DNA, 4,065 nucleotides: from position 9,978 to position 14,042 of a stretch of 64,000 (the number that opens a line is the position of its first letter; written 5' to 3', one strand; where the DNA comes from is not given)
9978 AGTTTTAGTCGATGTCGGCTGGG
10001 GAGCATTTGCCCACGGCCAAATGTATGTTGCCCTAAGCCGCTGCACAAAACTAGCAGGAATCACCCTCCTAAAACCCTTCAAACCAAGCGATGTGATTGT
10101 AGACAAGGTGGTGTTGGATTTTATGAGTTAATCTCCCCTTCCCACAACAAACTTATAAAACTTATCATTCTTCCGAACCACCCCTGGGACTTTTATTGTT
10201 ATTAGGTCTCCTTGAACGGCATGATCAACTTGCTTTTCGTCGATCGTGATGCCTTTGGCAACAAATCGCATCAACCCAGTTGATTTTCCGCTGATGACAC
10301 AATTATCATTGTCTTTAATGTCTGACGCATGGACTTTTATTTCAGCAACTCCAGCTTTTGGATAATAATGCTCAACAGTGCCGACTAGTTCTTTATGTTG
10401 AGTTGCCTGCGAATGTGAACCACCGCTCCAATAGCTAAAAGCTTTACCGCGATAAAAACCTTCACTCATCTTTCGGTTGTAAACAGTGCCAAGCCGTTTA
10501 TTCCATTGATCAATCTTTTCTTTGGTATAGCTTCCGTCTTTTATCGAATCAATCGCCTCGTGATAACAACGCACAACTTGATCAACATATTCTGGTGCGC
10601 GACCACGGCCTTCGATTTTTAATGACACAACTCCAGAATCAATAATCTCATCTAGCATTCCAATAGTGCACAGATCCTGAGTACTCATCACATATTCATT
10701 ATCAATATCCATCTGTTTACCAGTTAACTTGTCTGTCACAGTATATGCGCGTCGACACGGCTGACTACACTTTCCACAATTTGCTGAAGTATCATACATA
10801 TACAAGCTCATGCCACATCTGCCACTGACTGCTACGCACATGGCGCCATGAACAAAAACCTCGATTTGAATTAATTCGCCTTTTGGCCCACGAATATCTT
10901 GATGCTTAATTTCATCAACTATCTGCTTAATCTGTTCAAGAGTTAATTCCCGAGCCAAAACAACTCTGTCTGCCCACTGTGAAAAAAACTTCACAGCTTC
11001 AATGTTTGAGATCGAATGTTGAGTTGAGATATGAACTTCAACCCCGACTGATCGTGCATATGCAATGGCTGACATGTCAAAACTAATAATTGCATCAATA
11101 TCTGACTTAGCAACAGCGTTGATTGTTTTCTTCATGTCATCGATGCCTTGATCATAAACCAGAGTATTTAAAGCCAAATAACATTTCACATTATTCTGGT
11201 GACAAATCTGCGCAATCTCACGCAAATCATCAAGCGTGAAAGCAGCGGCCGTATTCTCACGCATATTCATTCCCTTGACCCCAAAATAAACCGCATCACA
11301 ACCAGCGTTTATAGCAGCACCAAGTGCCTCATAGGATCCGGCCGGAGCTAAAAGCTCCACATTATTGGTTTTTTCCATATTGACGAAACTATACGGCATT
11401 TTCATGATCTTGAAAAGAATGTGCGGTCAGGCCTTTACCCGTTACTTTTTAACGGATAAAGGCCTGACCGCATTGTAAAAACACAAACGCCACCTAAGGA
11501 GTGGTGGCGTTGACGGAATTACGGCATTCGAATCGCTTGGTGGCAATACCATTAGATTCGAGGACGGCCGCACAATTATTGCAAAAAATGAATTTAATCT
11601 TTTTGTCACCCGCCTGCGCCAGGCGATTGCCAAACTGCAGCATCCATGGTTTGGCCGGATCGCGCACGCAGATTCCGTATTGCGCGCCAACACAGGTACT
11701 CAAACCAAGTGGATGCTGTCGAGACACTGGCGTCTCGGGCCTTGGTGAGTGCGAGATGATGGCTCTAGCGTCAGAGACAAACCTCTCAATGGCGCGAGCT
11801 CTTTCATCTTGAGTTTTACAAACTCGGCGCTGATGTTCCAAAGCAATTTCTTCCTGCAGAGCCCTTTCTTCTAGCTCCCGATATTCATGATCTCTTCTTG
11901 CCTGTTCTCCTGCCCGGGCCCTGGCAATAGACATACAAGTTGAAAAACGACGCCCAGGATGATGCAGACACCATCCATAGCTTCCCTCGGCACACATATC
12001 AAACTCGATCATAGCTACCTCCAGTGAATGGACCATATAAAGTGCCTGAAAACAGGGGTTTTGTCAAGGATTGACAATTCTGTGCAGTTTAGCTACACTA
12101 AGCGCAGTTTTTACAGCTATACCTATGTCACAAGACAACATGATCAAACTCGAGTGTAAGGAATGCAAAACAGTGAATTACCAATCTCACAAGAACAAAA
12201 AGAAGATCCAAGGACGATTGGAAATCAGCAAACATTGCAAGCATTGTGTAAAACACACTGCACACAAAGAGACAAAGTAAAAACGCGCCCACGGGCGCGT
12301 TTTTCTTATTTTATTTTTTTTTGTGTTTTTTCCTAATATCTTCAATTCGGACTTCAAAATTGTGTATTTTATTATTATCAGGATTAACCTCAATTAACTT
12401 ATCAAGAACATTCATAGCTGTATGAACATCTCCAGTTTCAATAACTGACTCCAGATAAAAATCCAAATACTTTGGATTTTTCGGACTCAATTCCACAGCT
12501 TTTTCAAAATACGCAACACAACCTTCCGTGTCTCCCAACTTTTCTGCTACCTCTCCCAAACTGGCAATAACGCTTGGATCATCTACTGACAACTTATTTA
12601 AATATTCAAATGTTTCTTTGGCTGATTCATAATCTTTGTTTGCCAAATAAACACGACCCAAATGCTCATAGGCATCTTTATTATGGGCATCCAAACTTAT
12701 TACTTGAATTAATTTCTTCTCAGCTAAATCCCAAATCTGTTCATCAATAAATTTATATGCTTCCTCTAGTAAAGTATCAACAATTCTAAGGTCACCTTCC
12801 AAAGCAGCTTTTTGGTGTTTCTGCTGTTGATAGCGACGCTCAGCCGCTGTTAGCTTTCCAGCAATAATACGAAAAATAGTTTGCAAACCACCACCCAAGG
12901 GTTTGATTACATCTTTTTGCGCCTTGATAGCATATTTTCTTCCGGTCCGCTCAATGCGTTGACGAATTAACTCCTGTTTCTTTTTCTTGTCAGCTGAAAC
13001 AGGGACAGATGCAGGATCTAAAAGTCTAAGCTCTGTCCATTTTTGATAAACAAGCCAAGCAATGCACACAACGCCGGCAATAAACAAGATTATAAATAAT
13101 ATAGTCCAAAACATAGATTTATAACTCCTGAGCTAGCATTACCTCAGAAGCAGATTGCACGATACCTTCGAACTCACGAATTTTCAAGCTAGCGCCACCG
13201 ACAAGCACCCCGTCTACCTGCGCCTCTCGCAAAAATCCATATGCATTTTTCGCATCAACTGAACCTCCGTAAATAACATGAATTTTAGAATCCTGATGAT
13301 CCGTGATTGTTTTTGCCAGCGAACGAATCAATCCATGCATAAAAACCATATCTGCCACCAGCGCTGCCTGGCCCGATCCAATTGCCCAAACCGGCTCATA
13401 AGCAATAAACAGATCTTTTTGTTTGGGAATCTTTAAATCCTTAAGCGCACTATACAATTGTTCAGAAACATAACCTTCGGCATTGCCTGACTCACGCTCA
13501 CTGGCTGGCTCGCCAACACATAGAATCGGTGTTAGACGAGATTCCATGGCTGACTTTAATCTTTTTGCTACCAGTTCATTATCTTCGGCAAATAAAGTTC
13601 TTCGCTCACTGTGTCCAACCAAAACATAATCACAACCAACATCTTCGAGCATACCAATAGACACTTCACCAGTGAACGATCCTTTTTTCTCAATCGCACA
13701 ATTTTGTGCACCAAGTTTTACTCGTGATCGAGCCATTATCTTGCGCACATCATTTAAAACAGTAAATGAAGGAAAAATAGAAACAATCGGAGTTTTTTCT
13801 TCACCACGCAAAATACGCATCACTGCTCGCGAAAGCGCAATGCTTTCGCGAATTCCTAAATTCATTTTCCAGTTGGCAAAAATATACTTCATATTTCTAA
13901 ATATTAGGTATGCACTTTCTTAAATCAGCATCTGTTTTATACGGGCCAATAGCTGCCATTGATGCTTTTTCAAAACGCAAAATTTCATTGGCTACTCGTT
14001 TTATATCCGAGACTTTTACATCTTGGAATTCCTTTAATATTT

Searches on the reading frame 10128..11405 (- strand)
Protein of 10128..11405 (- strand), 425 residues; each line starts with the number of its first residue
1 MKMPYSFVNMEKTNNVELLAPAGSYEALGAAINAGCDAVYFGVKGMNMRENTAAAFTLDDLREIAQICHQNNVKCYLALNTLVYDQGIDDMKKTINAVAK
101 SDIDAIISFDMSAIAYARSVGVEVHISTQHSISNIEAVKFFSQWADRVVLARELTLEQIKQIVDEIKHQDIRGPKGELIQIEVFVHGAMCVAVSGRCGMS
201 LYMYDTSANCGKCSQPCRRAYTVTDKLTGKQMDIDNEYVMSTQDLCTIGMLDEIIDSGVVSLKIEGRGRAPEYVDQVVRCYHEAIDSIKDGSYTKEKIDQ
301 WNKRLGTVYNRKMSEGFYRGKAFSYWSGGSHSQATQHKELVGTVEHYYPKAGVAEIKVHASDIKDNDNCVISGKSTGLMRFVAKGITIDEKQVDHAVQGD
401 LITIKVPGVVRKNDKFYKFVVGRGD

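Call 16: search_protein_families(library=pfam, proteins=[window:10128-11405:-], max_evalue=0.01)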
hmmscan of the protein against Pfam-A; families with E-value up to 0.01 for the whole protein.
window:10128-11405:- (425 aa): 1 family
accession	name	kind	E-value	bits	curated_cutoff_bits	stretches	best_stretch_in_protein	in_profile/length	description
PF01136.24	Peptidase_U32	-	2.3e-67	227.1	22.4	1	89-321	2-230/233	Peptidase family U32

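Call 24: find_encoding_contigs(protein=window:10128-11405:-, flank=3000, max_places=6)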
Protein window:10128-11405:- (425 aa): 1 contig read that carries it; 1 place shown.
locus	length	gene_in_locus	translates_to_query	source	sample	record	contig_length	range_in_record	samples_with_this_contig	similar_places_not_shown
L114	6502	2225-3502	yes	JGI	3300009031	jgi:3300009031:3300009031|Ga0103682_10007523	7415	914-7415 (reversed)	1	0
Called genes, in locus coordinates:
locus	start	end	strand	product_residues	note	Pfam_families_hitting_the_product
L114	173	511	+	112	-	PF00121:TIM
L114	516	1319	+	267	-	PF21033:RMD1-3 (faint), PF14559:TPR_19 (faint), PF07719:TPR_2 (faint), PF13174:TPR_6 (faint), PF13371:TPR_9 (faint), PF13414:TPR_11 (faint), PF13428:TPR_14 (faint), PF13432:TPR_16 (faint), +4 more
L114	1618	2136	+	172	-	-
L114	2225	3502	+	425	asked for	PF01136:Peptidase_U32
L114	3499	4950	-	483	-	PF01443:Viral_helicase1 (faint), PF02689:Herpes_Helicase (faint), PF05970:PIF1, PF13245:AAA_19, PF13604:AAA_30, PF13538:UvrD_C_2 (weak)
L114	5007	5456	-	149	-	PF10648:Gmad2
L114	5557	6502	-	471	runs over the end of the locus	PF04851:ResIII, PF00270:DEAD, PF00271:Helicase_C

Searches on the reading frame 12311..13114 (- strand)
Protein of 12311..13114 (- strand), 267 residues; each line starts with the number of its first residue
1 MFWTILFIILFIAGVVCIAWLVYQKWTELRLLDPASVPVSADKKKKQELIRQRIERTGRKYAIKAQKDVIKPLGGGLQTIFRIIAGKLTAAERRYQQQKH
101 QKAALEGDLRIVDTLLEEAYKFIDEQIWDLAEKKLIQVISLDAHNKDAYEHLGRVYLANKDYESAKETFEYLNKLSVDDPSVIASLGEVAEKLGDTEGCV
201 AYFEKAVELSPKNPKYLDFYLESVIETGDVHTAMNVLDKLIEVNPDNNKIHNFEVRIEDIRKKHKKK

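Call 16: search_protein_families(library=pfam, proteins=[window:12311-13114:-], max_evalue=0.01)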
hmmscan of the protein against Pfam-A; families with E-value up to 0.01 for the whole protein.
window:12311-13114:- (267 aa): 15 families
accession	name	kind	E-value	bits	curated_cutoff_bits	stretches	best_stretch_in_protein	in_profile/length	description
PF13181.12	TPR_8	-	1.4e-14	53.3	25.7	2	185-213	6-34/34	Tetratricopeptide repeat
PF07719.23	TPR_2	-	1.1e-11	44.3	27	1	186-213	7-34/34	Tetratricopeptide repeat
PF14559.12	TPR_19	-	2.7e-11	44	25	2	129-180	8-59/68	Tetratricopeptide repeat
PF13428.12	TPR_14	-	1.6e-10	41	23.5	1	184-220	5-41/44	Tetratricopeptide repeat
PF23914.1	TPR_CcmH_CycH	-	5.9e-10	39.6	42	1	185-250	55-123/158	Cytochrome c-type biogenesis protein H TPR domain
PF00515.34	TPR_1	-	1.4e-08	34.6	27.8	1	185-213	6-34/34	Tetratricopeptide repeat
PF13174.12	TPR_6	-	2.6e-08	34.4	26.3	0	147-172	1-26/33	Tetratricopeptide repeat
PF13414.12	TPR_11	-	7.4e-08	32.4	26.8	0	129-159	11-41/42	TPR repeat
PF13431.12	TPR_17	-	3e-07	30.6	24.4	0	137-166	4-33/34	Tetratricopeptide repeat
PF13432.12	TPR_16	-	9.8e-07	29.5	32.7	0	128-169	13-54/65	Tetratricopeptide repeat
PF13371.12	TPR_9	-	8.9e-06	26.1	35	1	153-214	2-63/73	Tetratricopeptide repeat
PF13176.12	TPR_7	-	6.1e-05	23.2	27.9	0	184-211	3-30/36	Tetratricopeptide repeat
PF13424.12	TPR_12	-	6.9e-05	23.4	30.1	0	147-170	46-69/77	Tetratricopeptide repeat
PF12895.13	ANAPC3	-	0.0001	22.9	27.2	0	140-205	17-81/82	Anaphase-promoting complex, cyclosome, subunit 3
PF25063.1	ARM_TT21_C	-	0.0019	18.5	35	0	116-175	99-158/209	Tetratricopeptide repeat protein 21 C-terminal ARM domain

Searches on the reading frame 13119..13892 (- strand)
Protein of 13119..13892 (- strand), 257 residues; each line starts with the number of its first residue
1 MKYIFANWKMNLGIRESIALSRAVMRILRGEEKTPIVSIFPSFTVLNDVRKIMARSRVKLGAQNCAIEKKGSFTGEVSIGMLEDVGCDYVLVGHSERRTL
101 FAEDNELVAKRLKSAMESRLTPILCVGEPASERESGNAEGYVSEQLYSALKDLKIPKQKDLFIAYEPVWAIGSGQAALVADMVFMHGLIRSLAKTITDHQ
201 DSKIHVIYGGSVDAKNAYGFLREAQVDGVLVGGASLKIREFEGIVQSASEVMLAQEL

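Call 56: find_homologous_proteins(query=window:13119-13892:-, max_evalue=1e-30)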
Query window:13119-13892:- (257 aa): 7820 proteins with E <= 1e-30 among 8000 candidates; the best 120 are listed.
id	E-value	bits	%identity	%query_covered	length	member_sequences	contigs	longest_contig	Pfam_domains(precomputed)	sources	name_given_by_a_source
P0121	3.1e-140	484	84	100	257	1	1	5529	PF00121.25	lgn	-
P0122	3.9e-137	473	100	85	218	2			PF00121.25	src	-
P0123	6.9e-114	397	69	100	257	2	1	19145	PF00121.25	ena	-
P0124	3.4e-112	392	68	100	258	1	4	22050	PF00121.25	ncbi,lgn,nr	ncbi:triose-phosphate isomerase [Patescibacteria group bacterium]|nr:triose-phosphate isomerase [Pat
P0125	6.2e-109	381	71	96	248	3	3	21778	PF00121.25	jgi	-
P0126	1.4e-108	380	66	100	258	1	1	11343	PF00121.25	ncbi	-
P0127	4.2e-106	372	68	96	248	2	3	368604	PF00121.25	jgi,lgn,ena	jgi:triosephosphate isomerase (TIM)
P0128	2.4e-104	366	65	100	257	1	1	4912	PF00121.25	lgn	-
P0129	7.1e-104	365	66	96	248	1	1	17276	PF00121.25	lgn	-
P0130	1.5e-101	357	62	100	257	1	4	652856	PF00121.25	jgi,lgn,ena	jgi:triosephosphate isomerase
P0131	1.9e-97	344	64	96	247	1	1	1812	PF00121.25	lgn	-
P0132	3.2e-96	340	60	100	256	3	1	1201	PF00121.25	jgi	-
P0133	2.5e-91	324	58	99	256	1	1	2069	PF00121.25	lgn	-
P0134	2.7e-91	323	60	100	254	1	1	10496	PF00121.25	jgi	jgi:triosephosphate isomerase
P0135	3.1e-91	323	57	100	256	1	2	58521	PF00121.25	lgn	-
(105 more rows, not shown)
